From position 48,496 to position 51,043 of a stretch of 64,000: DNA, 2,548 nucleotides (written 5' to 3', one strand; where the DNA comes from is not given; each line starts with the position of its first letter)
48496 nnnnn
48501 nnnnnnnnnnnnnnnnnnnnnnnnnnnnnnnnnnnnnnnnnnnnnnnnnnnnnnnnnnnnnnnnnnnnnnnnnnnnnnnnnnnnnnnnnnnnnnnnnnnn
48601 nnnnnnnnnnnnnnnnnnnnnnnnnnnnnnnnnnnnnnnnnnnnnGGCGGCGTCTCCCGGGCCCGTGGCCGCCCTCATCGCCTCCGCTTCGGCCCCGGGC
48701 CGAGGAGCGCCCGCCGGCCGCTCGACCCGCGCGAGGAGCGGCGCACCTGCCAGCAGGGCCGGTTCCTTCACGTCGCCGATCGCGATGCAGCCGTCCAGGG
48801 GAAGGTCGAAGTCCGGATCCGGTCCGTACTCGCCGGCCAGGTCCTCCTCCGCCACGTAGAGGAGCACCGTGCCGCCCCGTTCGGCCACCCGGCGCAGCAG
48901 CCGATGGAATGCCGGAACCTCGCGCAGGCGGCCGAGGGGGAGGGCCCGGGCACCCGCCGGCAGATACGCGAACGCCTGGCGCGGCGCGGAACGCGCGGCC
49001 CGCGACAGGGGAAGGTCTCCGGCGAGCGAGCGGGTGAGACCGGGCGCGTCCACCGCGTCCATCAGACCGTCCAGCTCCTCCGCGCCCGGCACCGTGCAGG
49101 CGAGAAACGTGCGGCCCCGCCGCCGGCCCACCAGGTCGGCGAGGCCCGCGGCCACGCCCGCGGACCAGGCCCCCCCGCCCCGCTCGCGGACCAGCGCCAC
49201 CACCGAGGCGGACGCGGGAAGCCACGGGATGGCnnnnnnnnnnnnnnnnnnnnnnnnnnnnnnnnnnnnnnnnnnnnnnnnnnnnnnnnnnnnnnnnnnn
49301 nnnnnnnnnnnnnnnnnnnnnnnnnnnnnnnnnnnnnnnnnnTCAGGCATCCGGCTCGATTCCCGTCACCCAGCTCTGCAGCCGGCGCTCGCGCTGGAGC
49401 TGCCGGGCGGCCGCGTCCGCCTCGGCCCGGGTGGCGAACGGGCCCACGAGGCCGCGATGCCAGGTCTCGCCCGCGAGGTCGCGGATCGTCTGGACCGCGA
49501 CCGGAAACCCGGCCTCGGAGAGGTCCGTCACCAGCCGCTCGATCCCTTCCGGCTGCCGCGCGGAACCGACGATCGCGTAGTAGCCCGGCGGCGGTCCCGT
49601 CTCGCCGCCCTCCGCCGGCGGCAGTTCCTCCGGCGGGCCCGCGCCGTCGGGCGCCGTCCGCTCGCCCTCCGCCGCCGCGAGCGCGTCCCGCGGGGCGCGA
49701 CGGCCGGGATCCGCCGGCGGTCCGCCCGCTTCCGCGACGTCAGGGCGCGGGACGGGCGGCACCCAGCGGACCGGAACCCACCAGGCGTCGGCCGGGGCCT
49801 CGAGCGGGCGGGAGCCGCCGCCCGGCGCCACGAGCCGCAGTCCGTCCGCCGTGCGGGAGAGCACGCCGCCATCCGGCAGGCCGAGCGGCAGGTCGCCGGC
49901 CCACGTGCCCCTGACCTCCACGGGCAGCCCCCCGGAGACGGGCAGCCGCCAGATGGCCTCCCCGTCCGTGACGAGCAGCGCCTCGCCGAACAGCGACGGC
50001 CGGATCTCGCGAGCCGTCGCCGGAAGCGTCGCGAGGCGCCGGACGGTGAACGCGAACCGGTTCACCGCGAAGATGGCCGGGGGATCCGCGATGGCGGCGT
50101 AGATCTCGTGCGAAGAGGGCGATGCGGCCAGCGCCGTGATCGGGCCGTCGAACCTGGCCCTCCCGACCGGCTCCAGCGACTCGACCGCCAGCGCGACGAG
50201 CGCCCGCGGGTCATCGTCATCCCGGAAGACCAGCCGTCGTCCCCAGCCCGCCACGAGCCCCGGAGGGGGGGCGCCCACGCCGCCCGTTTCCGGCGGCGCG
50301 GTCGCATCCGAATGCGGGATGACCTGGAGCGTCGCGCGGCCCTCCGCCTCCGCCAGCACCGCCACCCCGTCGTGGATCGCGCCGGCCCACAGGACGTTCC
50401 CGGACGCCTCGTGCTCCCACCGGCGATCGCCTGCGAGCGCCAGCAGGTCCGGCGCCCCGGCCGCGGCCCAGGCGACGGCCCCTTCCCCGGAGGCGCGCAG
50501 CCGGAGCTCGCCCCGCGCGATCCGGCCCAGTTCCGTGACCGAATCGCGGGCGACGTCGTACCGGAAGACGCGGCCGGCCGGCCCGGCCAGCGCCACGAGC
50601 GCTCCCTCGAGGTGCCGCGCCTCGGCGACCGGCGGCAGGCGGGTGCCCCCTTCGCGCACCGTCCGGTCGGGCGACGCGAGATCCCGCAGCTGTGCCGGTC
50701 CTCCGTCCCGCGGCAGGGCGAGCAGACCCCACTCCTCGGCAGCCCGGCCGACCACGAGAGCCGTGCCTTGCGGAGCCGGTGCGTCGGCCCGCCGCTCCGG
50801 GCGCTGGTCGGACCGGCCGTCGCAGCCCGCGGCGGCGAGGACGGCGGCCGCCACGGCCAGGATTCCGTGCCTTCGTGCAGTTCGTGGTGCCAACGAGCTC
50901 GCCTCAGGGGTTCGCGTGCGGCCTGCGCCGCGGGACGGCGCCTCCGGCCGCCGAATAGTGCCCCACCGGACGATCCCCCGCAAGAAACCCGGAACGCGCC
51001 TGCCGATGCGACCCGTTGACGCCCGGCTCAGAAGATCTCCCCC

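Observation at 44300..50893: Translationally coupled operon: SPOR lipoprotein, pseudo-ParA/MinD + TM + SPOR protein, SMC, RNase Z-like MBL hydrolase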

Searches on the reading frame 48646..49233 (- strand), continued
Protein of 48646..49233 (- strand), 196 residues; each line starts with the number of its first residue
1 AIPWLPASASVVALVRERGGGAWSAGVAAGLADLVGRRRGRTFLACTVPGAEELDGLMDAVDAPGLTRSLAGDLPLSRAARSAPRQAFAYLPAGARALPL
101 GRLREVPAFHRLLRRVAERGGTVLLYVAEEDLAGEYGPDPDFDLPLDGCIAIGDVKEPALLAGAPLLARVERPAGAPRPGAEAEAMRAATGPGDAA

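Call 77: list_cluster_members(proteins=[P0311, P0314, P0318, P0325, P0389, P0390, P0414, P0424, P0347, P0061])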
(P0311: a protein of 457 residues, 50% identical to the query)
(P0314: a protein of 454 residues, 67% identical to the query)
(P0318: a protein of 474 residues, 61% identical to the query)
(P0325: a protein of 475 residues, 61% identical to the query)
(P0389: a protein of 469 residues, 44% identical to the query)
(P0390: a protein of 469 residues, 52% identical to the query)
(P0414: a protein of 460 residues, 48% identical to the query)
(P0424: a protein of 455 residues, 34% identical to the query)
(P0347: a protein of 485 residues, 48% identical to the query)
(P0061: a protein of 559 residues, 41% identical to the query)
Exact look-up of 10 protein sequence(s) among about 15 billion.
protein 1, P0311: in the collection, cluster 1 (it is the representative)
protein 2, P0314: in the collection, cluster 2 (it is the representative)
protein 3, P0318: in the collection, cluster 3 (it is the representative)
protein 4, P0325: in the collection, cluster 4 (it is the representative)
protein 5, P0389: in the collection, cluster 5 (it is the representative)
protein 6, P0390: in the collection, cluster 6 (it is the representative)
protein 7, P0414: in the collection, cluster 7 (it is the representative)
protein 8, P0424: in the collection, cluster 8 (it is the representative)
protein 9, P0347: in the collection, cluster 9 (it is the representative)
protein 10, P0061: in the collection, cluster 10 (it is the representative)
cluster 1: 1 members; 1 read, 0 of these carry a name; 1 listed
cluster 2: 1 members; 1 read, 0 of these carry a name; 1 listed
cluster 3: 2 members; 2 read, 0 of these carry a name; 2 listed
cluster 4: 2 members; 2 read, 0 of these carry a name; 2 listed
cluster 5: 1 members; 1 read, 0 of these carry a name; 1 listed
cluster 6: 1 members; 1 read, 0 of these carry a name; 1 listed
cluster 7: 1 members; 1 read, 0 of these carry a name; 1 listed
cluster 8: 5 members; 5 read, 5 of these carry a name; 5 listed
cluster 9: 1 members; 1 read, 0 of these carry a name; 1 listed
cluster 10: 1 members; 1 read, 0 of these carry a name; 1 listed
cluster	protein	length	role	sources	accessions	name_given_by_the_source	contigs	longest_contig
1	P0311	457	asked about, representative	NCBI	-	-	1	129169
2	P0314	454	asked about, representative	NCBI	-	-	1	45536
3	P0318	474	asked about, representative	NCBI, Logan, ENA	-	-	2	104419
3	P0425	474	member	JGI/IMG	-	-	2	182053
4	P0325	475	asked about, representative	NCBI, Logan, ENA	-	-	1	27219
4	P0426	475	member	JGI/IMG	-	-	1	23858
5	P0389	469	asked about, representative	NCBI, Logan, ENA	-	-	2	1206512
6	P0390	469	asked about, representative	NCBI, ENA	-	-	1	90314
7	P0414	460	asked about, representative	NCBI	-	-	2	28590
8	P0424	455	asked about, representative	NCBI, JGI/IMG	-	hypothetical protein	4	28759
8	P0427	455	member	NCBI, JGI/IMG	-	hypothetical protein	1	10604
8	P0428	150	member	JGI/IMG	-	hypothetical protein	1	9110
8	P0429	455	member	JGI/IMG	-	hypothetical protein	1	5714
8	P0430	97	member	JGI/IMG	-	hypothetical protein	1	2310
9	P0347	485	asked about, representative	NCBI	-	-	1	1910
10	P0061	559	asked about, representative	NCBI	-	-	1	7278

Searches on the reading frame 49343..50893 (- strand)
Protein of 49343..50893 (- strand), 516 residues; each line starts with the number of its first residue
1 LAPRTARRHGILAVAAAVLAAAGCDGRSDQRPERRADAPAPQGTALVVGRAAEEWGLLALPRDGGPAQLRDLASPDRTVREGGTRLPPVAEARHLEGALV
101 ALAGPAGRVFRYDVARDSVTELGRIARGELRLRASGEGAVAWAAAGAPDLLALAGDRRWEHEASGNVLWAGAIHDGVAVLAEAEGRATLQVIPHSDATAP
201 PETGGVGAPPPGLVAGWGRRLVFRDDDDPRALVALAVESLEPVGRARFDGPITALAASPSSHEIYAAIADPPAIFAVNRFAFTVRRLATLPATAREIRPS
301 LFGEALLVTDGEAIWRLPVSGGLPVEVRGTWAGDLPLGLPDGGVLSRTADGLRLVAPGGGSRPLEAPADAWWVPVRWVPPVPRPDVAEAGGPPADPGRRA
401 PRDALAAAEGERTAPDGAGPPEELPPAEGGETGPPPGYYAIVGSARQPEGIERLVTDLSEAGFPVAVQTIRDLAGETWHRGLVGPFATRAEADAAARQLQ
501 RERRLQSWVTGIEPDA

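Call 8: search_protein_families(library=pfam, proteins=[window:49343-50893:-], max_evalue=1)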
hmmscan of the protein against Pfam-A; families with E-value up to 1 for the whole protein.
window:49343-50893:- (516 aa): 1 family
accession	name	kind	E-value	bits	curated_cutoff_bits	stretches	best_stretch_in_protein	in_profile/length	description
PF05036.18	SPOR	-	9.5e-13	48.7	21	1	435-509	2-74/76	SPOR domain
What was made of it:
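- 49343..50893 (-): SPOR lipoprotein, 516 aa from TTG 50893. It has a signal peptide with a lipobox-like LAAAGC, a disordered tether, a beta-propeller, a disordered linker and a C-terminal SPOR domain. PF05036 48.7 bits at residues 435-509 (call 8).
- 49367..49591 (-): SPOR domain of the lipoprotein (residues 435-509). Call 8.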

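Call 9: search_protein_families(library=ncbifam, proteins=[window:49343-50893:-], max_evalue=1)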
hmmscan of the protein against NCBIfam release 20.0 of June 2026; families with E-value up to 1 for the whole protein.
window:49343-50893:- (516 aa): 1 family
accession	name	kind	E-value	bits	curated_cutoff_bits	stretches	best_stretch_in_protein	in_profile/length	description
NF007953.1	PRK10672.1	equivalog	0.19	11.2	201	1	478-510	327-359/362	endolytic peptidoglycan transglycosylase RlpA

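Call 45: find_homologous_proteins(query=window:49343-50893:-)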
Query window:49343-50893:- (516 aa): 83 proteins with E <= 0.001 among 8000 candidates.
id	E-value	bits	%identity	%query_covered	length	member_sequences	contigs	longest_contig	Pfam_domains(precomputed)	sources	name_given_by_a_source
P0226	0.0e+0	1080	100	97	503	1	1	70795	PF05036.19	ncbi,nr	ncbi:MAG: SPOR domain-containing protein [Gemmatimonadota bacterium]|nr:SPOR domain-containing prote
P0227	1.7e-123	431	49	99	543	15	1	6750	PF05036.19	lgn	-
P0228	2.0e-121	425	51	97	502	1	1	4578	PF05036.19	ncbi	-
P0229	1.3e-119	419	49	98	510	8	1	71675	PF05036.19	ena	-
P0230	7.1e-117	410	47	92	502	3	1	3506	PF05036.19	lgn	-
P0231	7.8e-117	409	47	99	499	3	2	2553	PF05036.19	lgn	-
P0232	2.4e-116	408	50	91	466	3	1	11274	PF05036.19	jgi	-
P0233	6.1e-116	407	46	99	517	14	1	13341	PF05036.19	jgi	jgi:hypothetical protein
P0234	1.2e-115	406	45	99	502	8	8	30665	PF05036.19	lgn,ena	-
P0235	1.2e-115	406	46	99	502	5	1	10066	PF05036.19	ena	-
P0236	1.3e-115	405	46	99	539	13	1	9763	PF05036.19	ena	-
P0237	1.8e-115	405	46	99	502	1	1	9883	PF05036.19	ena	-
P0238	3.4e-114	401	47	99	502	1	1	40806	PF05036.19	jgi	jgi:hypothetical protein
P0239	5.8e-112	393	47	93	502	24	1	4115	PF05036.19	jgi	-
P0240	7.8e-106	373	48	86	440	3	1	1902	PF05036.19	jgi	-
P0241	9.5e-106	373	48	92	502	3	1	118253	PF05036.19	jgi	-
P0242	1.9e-104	369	44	98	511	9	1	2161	PF05036.19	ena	-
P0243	8.0e-103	363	47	86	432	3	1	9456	PF05036.19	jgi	jgi:hypothetical protein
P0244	2.4e-102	362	46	92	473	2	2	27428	PF05036.19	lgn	-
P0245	3.2e-100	355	49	88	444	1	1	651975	PF05036.19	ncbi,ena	-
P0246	4.1e-99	351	44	99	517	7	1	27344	PF05036.19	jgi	jgi:hypothetical protein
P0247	1.9e-98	349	42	97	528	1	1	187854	PF05036.19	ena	-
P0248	9.2e-97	343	43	96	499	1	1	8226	PF05036.19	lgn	-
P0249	1.9e-96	342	42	95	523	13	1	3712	PF05036.19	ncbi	-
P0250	6.5e-96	340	44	91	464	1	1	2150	PF05036.19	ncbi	-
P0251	6.6e-96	340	41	95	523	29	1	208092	PF05036.19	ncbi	-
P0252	1.2e-95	340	43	98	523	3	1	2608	PF05036.19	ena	-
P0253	5.6e-95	337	41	95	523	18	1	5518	PF05036.19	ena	-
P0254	1.3e-94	336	43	97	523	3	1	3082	PF05036.19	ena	-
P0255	2.3e-94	335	43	99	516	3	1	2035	PF05036.19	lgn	-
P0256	4.6e-94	334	43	99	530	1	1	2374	PF05036.19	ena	-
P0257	1.8e-93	332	44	92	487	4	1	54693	PF05036.19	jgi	jgi:cell division septation protein DedD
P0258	1.8e-93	332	41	96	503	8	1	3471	PF05036.19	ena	-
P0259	6.1e-93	331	44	97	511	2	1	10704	PF05036.19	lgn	-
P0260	1.2e-92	330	41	92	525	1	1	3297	PF05036.19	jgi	-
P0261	2.9e-92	328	42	91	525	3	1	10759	PF05036.19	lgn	-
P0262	6.4e-92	327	42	98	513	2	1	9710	PF05036.19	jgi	-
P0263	1.4e-91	326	43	95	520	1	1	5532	PF05036.19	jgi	jgi:cell division septation protein DedD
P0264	2.6e-91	325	42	92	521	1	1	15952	PF05036.19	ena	-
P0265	1.0e-90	323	40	99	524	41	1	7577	PF05036.19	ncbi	-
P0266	1.3e-89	320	43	91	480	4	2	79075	PF05036.19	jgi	jgi:hypothetical protein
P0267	3.7e-89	318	44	90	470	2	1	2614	PF05036.19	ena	-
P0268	4.5e-89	318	45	88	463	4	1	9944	PF05036.19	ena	-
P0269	2.0e-88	316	41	99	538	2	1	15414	PF05036.19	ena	-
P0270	3.7e-88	315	42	95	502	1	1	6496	PF05036.19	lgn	-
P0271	1.1e-87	313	41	97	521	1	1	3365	PF05036.19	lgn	-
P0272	4.2e-87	311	40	99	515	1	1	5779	PF05036.19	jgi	-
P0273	7.4e-87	311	43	90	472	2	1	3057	PF05036.19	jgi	jgi:cell division septation protein DedD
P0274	3.5e-86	308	40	97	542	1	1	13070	PF05036.19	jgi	jgi:hypothetical protein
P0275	8.8e-84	300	42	99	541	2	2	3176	PF05036.19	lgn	-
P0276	7.3e-83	297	38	98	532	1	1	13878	PF05036.19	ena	-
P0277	7.9e-83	297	40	97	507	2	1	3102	PF05036.19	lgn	-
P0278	9.4e-83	297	38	98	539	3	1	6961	PF05036.19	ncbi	-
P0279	1.2e-81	293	39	92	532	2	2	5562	PF05036.19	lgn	-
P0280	1.2e-80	290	39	97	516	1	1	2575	PF05036.19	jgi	-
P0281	1.5e-80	290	53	63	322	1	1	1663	PF05036.19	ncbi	ncbi:MAG: SPOR domain-containing protein, partial [Gemmatimonadota bacterium]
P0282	1.3e-79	287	42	91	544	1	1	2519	PF05036.19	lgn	-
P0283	7.3e-78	281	40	91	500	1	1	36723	PF05036.19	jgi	jgi:hypothetical protein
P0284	1.4e-77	280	39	97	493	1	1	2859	PF05036.19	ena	-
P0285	3.2e-77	279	40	96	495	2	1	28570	PF05036.19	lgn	-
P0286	5.1e-77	278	41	91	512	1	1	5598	PF05036.19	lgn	-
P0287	1.2e-76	277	39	96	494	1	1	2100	PF05036.19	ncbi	-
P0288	1.5e-76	277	38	98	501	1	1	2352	PF05036.19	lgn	-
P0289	5.3e-76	275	40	91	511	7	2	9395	PF05036.19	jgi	-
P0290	9.7e-76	274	43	78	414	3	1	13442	PF05036.19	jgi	jgi:cell division septation protein DedD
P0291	1.8e-75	273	39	97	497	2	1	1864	PF05036.19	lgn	-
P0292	2.8e-75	272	39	97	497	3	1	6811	PF05036.19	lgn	-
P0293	2.9e-75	272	39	97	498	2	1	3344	PF05036.19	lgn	-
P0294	4.4e-75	272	38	98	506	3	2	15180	PF05036.19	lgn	-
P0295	5.7e-75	271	40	91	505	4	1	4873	PF05036.19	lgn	-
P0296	6.9e-75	271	41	84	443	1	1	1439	PF05036.19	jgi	jgi:hypothetical protein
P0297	8.0e-75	271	39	97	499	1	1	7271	PF05036.19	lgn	-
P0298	3.3e-74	269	40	91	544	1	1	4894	PF05036.19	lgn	-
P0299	6.9e-74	268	40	91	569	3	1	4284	PF05036.19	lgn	-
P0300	2.9e-73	266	37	95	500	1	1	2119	PF05036.19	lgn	-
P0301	5.3e-72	262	37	96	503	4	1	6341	PF05036.19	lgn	-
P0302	2.1e-71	260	42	73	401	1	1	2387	PF05036.19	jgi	jgi:hypothetical protein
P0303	2.7e-71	259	38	99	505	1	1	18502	PF05036.19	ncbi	-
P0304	2.9e-71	259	42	73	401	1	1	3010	PF05036.19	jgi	jgi:hypothetical protein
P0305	3.4e-65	239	44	59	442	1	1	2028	PF05036.19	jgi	-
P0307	2.9e-57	213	34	90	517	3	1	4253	PF05036.19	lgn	-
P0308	5.9e-57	212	36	90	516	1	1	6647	PF05036.19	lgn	-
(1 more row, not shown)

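Call 48: search_solved_structures(query=A4, max_evalue=1)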
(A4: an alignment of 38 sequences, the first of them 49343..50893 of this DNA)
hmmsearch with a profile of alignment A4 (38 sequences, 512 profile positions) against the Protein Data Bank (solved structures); distinct sequences matched with E-value up to 1: 2.
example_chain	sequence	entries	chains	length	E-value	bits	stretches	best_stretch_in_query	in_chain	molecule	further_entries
1l0q_A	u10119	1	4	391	0.0028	19.6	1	155-271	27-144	Surface layer protein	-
1dbi_A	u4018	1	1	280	0.013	17.4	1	88-195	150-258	AK.1 SERINE PROTEASE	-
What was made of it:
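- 49766..50731 (-): Beta-propeller domain of the lipoprotein (residues ~55-376). The profile hits the YVTN propeller 1l0q at E 0.003 (call 48).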

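Call 58: predict_structure(alignment_id=A4)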
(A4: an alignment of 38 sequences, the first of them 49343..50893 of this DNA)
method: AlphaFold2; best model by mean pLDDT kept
length: 516 residues; sequences in the alignment: 38
mean_pLDDT: 81.1   pTM: 0.67
mean pLDDT of the five models: 81.1, 80.4, 80.2, 79.4, 78.4
residues with pLDDT >= 90: 281; 70-90: 111; 50-70: 49; < 50: 75
segments of 3 or more residues with pLDDT < 50: 1-3, 23-49, 382-393, 395-398, 404-431
pLDDT, mean of each block of 10 residues (from residue 1): 50 58 44 39 34 89 97 94 97 91 93 95 80 71 85 87 89 88 89 77 72 84 94 93 95 90 93 94 95 96 94 96 94 95 96 95 96 83 43 47 46 36 36 84 94 95 94 82 94 91 90 77
secondary structure, 60 per line:
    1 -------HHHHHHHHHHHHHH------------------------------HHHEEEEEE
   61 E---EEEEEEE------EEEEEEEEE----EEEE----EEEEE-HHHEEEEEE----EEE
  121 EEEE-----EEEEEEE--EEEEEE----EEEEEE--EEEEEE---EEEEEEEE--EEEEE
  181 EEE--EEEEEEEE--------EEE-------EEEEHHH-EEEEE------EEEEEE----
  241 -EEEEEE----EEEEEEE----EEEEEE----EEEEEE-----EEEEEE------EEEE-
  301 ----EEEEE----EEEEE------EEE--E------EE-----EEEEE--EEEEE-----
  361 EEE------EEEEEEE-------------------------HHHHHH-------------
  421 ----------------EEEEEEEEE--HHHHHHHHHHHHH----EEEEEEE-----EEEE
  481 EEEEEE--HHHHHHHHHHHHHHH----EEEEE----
elements in order: H8-21 E55-61 E65-71 E78-86 E91-94 E99-103 E108-113 E118-124 E130-136 E139-144 E149-154 E157-162 E166-173 E176-183 E186-193 E202-204 E212-215 E220-224 E231-236 E242-247 E252-258 E263-268 E273-278 E284-289 E296-299 E305-309 E314-318 E325-327 E344-348 E351-355 E361-363 E370-376 H402-407 E437-445 H448-460 E465-471 E477-486 H489-503 E508-512
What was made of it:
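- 49343..50893 (-): AF2 model pLDDT 81: beta-propeller at residues 55-376, SPOR at 437-512 (call 58).
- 49766..50731 (-): All-beta model with block pLDDT mostly 85-97 (call 58).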

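Call 61: fold_search(model_id=the predicted structure, library=pdb)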
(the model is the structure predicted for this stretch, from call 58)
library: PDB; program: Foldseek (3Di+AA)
matches with E <= 10: 1878; with E <= 0.001: 1190
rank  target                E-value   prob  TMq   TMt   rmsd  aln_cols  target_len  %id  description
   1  1dy7_B                1.5e-10  1.00  0.43  0.42   6.6       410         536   15  Cytochrome cd1 Nitrite Reductase, CO complex (released 2000-09-24)
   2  1aom_B                3.3e-10  1.00  0.42  0.39   7.8       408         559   15  SUBSTRATE AND PRODUCT BOUND TO CYTOCHROME CD1 NITRITE REDUCTASE (released 1998-02-04)
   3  1gq1_A                9.0e-10  1.00  0.43  0.40   6.7       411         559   14  CYTOCHROME CD1 NITRITE REDUCTASE, Y25S mutant, OXIDISED FORM (released 2002-11-28)
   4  5cvn_A                9.5e-10  1.00  0.36  0.36  11.3       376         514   10  WDR48 (2-580):USP46~ubiquitin ternary complex (released 2015-10-07)
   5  3mkq_E                9.5e-10  1.00  0.30  0.20  17.7       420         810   11  Crystal structure of yeast alpha/betaprime-COP subcomplex of the COPI vesicular coat (released 2010-07-14)
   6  8prj                  1.0e-09  1.00  0.39  0.57   6.6       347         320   14  The structure of v31Bagel8 (released 2024-07-24)
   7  1dy7_A                1.0e-09  1.00  0.42  0.49   7.6       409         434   15  Cytochrome cd1 Nitrite Reductase, CO complex (released 2000-09-24)
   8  8bbf_A                1.0e-09  1.00  0.37  0.25  11.6       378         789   10  Structure of the IFT-A complex; IFT-A1 module (released 2022-12-07)
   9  5cvo_A                1.2e-09  1.00  0.36  0.31  11.5       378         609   10  WDR48:USP46~ubiquitin ternary complex (released 2015-10-07)
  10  9di1_A                1.2e-09  1.00  0.38  0.34  10.1       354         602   11  Cryo-EM structure of the USP1-UAF1-Ubiquitin complex inhibited by KSQ-4279 (released 2025-09-17)
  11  1hj5_A                1.3e-09  1.00  0.42  0.39   7.7       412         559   14  Cytochrome cd1 Nitrite Reductase, reoxidised enzyme (released 2001-01-16)
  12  5k1b_B                1.5e-09  1.00  0.34  0.31  11.8       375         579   11  Crystal structure of the UAF1/USP12 complex in F222 space group (released 2016-07-20)
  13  7som_b                1.7e-09  1.00  0.37  0.32   8.7       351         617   15  Ciliary C2 central pair apparatus isolated from Chlamydomonas reinhardtii (released 2022-04-13)
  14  1e2r_B                1.9e-09  1.00  0.41  0.39   7.9       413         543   15  CYTOCHROME CD1 NITRITE REDUCTASE, REDUCED AND CYANIDE BOUND (released 2000-05-30)
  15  9duo_B                2.1e-09  1.00  0.38  0.50   6.5       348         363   13  Human PELP1-WDR18 complex (released 2025-04-30)
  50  1l0q_A                1.1e-08  1.00  0.35  0.44   7.0       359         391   14  Tandem YVTN beta-propeller and PKD domains from an archaeal surface layer protein (released 2002-11-06)
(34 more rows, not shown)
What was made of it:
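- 49343..50893 (-): The propeller matches cd1 nitrite reductase, NirF, AztD and YVTN propellers (call 61).
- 49766..50731 (-): Foldseek hits to propellers at E ~1e-10 (call 61).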
